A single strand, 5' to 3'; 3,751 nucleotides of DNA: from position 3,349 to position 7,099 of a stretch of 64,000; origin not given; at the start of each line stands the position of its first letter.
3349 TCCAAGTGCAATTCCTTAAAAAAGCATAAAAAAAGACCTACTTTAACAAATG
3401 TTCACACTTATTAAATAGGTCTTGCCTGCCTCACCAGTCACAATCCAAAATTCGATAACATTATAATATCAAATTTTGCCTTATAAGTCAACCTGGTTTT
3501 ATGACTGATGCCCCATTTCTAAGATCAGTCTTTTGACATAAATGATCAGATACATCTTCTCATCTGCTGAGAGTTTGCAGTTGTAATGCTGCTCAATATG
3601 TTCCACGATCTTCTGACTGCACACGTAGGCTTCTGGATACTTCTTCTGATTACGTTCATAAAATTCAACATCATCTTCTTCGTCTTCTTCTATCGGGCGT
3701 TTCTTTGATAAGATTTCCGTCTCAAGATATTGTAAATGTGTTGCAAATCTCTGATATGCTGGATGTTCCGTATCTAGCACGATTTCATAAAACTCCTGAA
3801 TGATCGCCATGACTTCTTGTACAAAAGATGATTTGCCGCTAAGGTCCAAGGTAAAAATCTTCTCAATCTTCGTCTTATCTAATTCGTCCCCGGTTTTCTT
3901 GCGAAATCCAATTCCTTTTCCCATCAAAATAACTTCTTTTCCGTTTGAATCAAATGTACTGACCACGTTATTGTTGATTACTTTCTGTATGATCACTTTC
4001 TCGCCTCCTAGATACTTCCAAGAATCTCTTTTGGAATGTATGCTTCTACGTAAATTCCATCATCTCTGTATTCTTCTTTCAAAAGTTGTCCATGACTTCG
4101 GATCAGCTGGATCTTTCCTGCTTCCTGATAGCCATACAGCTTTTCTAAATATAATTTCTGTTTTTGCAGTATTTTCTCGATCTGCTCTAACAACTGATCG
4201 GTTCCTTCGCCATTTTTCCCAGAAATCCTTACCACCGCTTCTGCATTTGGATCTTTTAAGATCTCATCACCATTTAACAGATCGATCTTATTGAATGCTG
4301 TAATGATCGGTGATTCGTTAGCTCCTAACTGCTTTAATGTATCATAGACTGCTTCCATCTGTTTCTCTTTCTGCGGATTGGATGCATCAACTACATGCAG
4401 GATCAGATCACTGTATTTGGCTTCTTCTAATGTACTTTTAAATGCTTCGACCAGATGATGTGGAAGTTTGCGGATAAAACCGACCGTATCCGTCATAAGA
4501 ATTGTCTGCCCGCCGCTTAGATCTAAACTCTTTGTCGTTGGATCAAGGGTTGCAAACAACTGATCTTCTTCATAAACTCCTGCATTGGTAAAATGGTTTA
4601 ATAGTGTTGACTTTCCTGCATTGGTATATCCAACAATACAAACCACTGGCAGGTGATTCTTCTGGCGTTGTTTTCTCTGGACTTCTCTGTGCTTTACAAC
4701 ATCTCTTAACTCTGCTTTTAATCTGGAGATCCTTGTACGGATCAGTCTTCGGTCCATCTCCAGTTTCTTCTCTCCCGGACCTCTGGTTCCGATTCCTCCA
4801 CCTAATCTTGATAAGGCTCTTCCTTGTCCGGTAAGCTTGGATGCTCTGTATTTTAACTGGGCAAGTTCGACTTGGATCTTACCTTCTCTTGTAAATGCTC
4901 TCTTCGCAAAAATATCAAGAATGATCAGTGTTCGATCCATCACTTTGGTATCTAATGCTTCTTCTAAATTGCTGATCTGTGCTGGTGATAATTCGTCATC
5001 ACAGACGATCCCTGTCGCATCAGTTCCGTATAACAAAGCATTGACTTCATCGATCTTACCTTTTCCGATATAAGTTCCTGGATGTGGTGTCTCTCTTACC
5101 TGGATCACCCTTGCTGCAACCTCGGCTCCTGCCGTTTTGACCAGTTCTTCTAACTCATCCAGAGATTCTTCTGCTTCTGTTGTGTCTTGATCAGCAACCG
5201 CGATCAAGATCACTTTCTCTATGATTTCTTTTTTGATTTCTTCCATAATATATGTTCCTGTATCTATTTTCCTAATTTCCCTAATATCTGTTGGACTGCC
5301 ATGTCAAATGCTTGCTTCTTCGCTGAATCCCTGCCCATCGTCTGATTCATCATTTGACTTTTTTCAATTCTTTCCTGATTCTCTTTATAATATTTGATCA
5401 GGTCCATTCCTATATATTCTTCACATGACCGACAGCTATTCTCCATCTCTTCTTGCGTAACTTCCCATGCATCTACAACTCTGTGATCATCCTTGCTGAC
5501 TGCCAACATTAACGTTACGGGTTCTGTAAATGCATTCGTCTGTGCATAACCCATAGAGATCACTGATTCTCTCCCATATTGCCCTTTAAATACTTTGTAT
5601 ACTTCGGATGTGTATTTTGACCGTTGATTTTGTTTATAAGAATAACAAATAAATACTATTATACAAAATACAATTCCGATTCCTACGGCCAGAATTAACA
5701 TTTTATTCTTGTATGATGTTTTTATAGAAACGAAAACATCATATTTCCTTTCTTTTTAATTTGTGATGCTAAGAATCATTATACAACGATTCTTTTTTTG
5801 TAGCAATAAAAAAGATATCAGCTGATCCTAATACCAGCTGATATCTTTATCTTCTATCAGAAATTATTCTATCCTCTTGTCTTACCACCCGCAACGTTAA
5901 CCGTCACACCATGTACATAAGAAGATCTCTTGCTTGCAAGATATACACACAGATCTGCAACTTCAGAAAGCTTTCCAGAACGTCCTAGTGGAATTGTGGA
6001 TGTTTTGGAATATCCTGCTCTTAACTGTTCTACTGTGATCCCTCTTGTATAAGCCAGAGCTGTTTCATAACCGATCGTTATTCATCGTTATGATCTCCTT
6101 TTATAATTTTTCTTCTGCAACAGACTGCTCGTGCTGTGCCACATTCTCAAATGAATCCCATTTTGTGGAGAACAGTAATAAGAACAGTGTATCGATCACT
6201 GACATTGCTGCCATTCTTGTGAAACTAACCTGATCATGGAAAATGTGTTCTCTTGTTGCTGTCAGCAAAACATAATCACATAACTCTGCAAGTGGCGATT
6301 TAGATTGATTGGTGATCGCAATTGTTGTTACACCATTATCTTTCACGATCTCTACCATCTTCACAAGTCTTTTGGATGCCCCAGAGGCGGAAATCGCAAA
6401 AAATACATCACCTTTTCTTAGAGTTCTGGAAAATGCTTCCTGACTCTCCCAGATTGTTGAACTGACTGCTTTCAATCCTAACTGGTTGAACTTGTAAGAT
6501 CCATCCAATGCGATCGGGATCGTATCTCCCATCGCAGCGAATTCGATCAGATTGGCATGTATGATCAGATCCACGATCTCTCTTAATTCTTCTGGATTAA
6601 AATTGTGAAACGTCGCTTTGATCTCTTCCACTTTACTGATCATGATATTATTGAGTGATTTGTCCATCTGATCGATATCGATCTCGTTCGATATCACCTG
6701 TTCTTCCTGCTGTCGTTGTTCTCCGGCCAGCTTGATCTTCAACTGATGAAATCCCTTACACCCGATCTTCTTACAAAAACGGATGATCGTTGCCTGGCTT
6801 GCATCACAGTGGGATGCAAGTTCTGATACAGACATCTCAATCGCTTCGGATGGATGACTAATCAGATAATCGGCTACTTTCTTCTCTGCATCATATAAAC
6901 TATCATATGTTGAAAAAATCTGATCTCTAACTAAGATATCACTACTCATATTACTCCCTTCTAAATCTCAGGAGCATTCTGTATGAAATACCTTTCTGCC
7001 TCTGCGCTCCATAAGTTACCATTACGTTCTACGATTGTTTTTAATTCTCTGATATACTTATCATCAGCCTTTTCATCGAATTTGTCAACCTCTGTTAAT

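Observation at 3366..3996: PRD1-less CAT-PRD2 mini-antiterminator with a canonical RAT/terminator guarding ptsH-ptsI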

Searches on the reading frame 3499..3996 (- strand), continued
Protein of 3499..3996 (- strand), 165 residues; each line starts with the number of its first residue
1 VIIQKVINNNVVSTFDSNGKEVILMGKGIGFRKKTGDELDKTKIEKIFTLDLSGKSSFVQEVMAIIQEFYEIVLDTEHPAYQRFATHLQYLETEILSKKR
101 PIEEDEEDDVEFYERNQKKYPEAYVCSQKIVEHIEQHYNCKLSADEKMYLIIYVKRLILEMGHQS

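Call 30: find_encoding_contigs(protein=P0262, flank=4000, max_places=2)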
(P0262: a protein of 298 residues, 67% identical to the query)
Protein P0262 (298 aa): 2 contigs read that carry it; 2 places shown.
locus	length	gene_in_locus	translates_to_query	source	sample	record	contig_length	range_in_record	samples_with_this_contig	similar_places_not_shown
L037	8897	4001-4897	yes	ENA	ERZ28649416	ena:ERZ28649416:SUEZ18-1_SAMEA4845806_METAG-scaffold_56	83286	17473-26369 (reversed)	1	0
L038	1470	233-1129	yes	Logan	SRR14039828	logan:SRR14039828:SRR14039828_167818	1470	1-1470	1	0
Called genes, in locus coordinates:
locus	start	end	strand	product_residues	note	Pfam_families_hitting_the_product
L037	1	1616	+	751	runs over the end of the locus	PF08757:CotH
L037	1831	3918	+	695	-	PF00144:Beta-lactamase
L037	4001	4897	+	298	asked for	PF03123:CAT_RBD, PF00874:PRD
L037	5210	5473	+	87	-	PF00381:PTS-HPr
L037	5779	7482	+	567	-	PF05524:PEP-utilisers_N, PF00391:PEP-utilizers, PF02896:PEP-utilizers_C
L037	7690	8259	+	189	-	PF01795:Methyltransf_5 (faint), PF13847:Methyltransf_31 (weak), PF13649:Methyltransf_25 (weak), PF06962:rRNA_methylase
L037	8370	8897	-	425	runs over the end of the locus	PF00275:EPSP_synthase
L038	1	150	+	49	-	?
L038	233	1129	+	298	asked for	PF03123:CAT_RBD, PF00874:PRD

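Call 31: find_encoding_contigs(protein=P0058, flank=4000, max_places=2)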
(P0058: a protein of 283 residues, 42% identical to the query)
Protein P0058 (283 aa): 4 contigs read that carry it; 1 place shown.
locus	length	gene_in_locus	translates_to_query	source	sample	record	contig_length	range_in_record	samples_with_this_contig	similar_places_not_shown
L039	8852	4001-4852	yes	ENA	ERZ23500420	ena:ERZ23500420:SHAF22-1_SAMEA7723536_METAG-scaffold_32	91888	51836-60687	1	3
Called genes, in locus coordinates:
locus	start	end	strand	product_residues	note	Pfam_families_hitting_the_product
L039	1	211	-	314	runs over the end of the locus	PF12833:HTH_18, PF00165:HTH_AraC (weak)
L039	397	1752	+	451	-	PF01554:MatE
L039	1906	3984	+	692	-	PF00144:Beta-lactamase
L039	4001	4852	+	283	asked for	PF03123:CAT_RBD, PF00874:PRD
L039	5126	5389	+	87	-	PF00381:PTS-HPr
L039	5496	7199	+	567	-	PF05524:PEP-utilisers_N, PF00391:PEP-utilizers, PF02896:PEP-utilizers_C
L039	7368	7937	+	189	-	PF01209:Ubie_methyltran (weak), PF01795:Methyltransf_5, PF13847:Methyltransf_31, PF13649:Methyltransf_25, PF06962:rRNA_methylase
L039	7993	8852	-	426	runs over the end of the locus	PF00275:EPSP_synthase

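Call 32: list_cluster_members(proteins=[P0068, P0122, P0002, P0262, P0058, P0005])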
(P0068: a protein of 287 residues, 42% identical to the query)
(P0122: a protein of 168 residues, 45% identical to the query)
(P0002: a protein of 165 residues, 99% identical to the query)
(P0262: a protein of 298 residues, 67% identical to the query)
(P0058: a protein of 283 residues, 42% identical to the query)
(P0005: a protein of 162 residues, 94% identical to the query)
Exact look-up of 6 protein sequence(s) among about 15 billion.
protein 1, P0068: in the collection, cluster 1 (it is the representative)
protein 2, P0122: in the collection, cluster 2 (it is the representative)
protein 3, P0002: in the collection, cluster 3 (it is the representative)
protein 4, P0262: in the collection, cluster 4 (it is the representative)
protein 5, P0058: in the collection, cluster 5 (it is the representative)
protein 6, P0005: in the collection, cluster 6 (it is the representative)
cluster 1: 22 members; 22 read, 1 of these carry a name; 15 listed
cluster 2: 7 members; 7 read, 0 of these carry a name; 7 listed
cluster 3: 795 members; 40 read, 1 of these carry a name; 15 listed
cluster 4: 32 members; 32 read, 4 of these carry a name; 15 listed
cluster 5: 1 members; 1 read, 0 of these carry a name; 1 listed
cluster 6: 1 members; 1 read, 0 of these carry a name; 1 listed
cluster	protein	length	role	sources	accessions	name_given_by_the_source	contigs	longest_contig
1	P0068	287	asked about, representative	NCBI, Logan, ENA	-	-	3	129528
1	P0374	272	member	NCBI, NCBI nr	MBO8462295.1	MAG: PRD domain-containing protein, partial [Firmicutes bacterium] | PRD domain-containing protein [Candidatus Scybalomonas excrementavium]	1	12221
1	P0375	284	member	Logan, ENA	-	-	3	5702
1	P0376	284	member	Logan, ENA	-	-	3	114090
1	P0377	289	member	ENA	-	-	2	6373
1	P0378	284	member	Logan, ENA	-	-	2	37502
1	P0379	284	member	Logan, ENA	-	-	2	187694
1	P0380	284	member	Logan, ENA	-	-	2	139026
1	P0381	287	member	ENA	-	-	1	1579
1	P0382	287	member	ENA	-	-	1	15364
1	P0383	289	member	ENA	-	-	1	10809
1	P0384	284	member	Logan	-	-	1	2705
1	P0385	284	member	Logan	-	-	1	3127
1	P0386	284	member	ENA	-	-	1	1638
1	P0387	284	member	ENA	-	-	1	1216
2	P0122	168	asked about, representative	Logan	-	-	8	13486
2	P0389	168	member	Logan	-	-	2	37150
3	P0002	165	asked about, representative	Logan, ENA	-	-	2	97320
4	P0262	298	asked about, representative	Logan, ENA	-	-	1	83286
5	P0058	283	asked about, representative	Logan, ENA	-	-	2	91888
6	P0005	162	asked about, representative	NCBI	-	-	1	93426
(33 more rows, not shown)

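Call 45: predict_structure(alignment_id=A1)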
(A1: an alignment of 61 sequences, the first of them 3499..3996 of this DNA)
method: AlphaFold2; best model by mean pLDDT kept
length: 165 residues; sequences in the alignment: 61
mean_pLDDT: 87.6   pTM: 0.64
mean pLDDT of the five models: 87.6, 87.5, 86.8, 86.2, 84.7
residues with pLDDT >= 90: 101; 70-90: 49; 50-70: 14; < 50: 1
segments of 3 or more residues with pLDDT < 50: none
pLDDT, mean of each block of 10 residues (from residue 1): 93 86 93 93 84 70 92 87 93 81 74 92 97 93 93 94 62
secondary structure, 60 per line:
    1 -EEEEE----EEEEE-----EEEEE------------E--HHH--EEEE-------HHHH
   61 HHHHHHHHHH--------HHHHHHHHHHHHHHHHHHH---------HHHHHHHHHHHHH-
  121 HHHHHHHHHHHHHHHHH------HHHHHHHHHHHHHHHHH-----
elements in order: E2-6 E11-15 E21-25 E46-49 H57-70 H79-97 H107-119 H121-137 H144-160

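Call 49: fold_search(model_id=the predicted structure, library=pdb)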
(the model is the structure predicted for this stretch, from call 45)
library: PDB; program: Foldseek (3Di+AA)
matches with E <= 10: 371; with E <= 0.001: 5
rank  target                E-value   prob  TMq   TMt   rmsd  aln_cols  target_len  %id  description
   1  6twr_MODEL_1_A        8.8e-11  1.00  0.44  0.43   6.8       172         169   22  Structure of a constitutively active CAT-PRD1 mutant of the antiterminator LicT protein. (released 2021-04-14)
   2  3rio                  1.1e-08  1.00  0.50  0.50   7.4       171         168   20  Crystal structure of GlcT CAT-PRDI (released 2012-05-09)
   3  1l1c_A                1.9e-06  1.00  0.31  0.88   1.8        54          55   54  Structure of the LicT Bacterial Antiterminator Protein in Complex with its RNA Target (released 2002-03-27)
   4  1h99                  3.2e-05  1.00  0.54  0.41   1.7       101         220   30  PRD of LicT antiterminator from Bacillus subtilis (released 2001-08-28)
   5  1auu_MODEL_1_A        1.5e-04  1.00  0.29  0.81   1.4        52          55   42  SOLUTION STRUCTURE OF THE RNA-BINDING DOMAIN OF THE ANTITERMINATOR PROTEIN SACY, NMR, 10 STRUCTURES (released 1997-11-12)
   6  1tlv                  2.4e-03  1.00  0.45  0.37   3.1       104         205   27  Structure of the native and inactive LicT PRD from B. subtilis (released 2005-02-08)
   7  3gwh_B                6.1e-03  0.99  0.28  0.45  13.4       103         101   14  Crystallographic Ab Initio protein solution far below atomic resolution (released 2010-04-07)
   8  3gwh_A                9.8e-03  0.97  0.26  0.42  12.9        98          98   19  Crystallographic Ab Initio protein solution far below atomic resolution (released 2010-04-07)
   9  3ufe_A                1.3e-02  0.96  0.26  0.38  14.8       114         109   16  Structure of transcriptional antiterminator (BGLG-family) at 1.5 A resolution (released 2012-02-01)
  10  4jnf                  5.3e-01  0.06  0.16  0.13  17.5       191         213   12  Allosteric opening of the polypeptide-binding site when an Hsp70 binds ATP (released 2013-05-29)
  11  7wb4_b                6.3e-01  0.05  0.17  0.07  16.4       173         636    6  Cryo-EM structure of the NR subunit from X. laevis NPC (released 2022-03-02)
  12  4dlo_B                8.5e-01  0.08  0.24  0.15  12.2       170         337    5  Crystal structure of the GAIN and HormR domains of brain angiogenesis inhibitor 3 (BAI3) (released 2012-02-22)
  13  5h9e_A                9.1e-01  0.05  0.18  0.08  17.2       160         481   11  Crystal structure of E. coli Cascade bound to a PAM-containing dsDNA target (32-nt spacer) at 3.20 angstrom resolution (released 2016-02-17)
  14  8s0u_A                9.6e-01  0.63  0.21  0.14   5.0        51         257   14  Structure of the LytM domain of PrgK from E. faecalis (released 2024-02-28)
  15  7r81_s1               1.1e+00  0.08  0.17  0.18  12.4       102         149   14  Structure of the translating Neurospora crassa ribosome arrested by cycloheximide (released 2021-12-01)
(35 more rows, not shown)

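Call 63: find_encoding_contigs(protein=P0389, flank=10000, max_places=2)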
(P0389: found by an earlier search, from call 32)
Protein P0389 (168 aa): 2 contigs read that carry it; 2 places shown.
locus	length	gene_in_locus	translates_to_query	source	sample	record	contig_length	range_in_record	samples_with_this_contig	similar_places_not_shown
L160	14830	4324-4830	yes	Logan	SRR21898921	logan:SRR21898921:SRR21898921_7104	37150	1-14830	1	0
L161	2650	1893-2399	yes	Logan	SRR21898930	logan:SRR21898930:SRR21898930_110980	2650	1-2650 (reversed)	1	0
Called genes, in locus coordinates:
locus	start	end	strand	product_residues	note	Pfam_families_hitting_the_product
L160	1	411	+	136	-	?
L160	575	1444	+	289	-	-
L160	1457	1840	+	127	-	PF20092:DUF6483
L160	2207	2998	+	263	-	PF21033:RMD1-3 (faint), PF00515:TPR_1 (faint), PF07719:TPR_2 (faint), PF13174:TPR_6 (faint), PF13176:TPR_7 (faint), PF13181:TPR_8 (faint), PF13432:TPR_16 (weak), PF14559:TPR_19 (weak), +5 more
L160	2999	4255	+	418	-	PF13167:GTP-bdg_N, PF02421:FeoB_N (faint), PF16360:GTP-bdg_M, PF00009:GTP_EFTU (faint), PF01926:MMR_HSR1, PF16897:MMR_HSR1_Xtn (faint)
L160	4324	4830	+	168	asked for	PF03123:CAT_RBD, PF00874:PRD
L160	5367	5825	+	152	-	-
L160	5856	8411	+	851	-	PF19789:DUF6273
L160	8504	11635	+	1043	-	-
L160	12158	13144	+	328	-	PF13407:Peripla_BP_4 (faint), PF04392:ABC_sub_bind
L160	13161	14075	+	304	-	PF02653:BPD_transp_2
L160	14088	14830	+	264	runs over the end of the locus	PF00005:ABC_tran, PF02463:SMC_N (faint)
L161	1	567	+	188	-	?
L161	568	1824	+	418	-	PF13167:GTP-bdg_N, PF02421:FeoB_N (faint), PF16360:GTP-bdg_M, PF00009:GTP_EFTU (faint), PF01926:MMR_HSR1, PF16897:MMR_HSR1_Xtn (faint)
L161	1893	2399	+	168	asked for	PF03123:CAT_RBD, PF00874:PRD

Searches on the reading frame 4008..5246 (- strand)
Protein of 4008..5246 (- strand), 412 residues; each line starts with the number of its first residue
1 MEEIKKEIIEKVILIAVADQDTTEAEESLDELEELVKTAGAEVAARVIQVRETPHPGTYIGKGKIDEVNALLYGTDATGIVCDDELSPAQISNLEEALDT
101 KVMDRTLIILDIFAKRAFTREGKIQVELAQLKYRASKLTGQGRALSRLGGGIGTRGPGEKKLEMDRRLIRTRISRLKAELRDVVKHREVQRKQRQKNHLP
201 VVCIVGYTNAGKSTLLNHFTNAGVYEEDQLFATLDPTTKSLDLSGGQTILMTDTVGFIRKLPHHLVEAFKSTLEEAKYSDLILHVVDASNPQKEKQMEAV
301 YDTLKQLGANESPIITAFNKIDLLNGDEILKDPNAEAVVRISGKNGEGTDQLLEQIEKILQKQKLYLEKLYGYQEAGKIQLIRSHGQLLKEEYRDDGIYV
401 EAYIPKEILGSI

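Call 4: search_protein_families(library=pfam, proteins=[window:4008-5246:-], max_evalue=1)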
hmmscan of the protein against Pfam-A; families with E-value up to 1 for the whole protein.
window:4008-5246:- (412 aa): 32 families (the best 25 are shown)
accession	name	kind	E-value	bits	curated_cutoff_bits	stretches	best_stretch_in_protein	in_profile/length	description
PF13167.11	GTP-bdg_N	-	8.2e-34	116.5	25.4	1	26-114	1-89/89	GTP-binding GTPase N-terminal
PF16360.10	GTP-bdg_M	-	5.9e-31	107.3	29.5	1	116-194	1-79/79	GTP-binding GTPase Middle Region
PF01926.29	MMR_HSR1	-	1.8e-22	80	21.9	1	202-320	2-113/113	50S ribosome-binding GTPase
PF00009.33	GTP_EFTU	-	2.7e-07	30.8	26.5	1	275-361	89-187/188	Elongation factor Tu GTP binding domain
PF02421.24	FeoB_N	-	4.9e-07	29.8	27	1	202-356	3-156/156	Ferrous iron transport protein B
PF00350.29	Dynamin_N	-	3.6e-05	24.3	27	1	202-236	1-35/168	Dynamin family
PF12631.12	MnmE_helical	-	0.00041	21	40.1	1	124-365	96-140/211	MnmE helical domain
PF00025.27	Arf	-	0.00065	19.7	22.3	1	191-325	6-129/174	ADP-ribosylation factor family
PF08477.19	Roc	-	0.00071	20.2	27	1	202-322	2-119/119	Ras of Complex, Roc, domain of DAPkinase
PF00005.33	ABC_tran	-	0.00073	20.6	25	1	201-314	13-102/137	ABC transporter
PF05621.17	TniB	-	0.001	19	22.4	1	171-222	14-58/189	Bacterial TniB protein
PF03029.23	ATP_bind_1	-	0.0011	19.2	27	1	248-335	92-182/240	Conserved hypothetical ATP binding protein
PF03193.22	RsgA_GTPase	-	0.0015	18.8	30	1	199-222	106-129/174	RsgA GTPase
PF16897.10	MMR_HSR1_Xtn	-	0.002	18.6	35.2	1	312-359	56-103/106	C-terminal region of MMR_HSR1 domain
PF13191.12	AAA_16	-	0.0021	19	32.6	1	196-321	21-141/167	AAA ATPase domain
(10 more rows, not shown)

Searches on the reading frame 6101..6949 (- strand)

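Call 61: search_protein_families(library=pfam, proteins=[window:6101-6949:-], max_evalue=0.0001)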
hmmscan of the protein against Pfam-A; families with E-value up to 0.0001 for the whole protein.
window:6101-6949:- (282 aa): 3 families
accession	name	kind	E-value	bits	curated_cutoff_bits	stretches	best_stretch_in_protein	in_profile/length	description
PF01418.23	HTH_6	-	1.1e-23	83.4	28.3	1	8-79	4-75/77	Helix-turn-helix domain, rpiR family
PF01380.27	SIS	-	1.4e-19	70.6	25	1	129-257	2-130/131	SIS domain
PF13580.11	SIS_2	-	6.6e-08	33.1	27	1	175-213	99-137/138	SIS domain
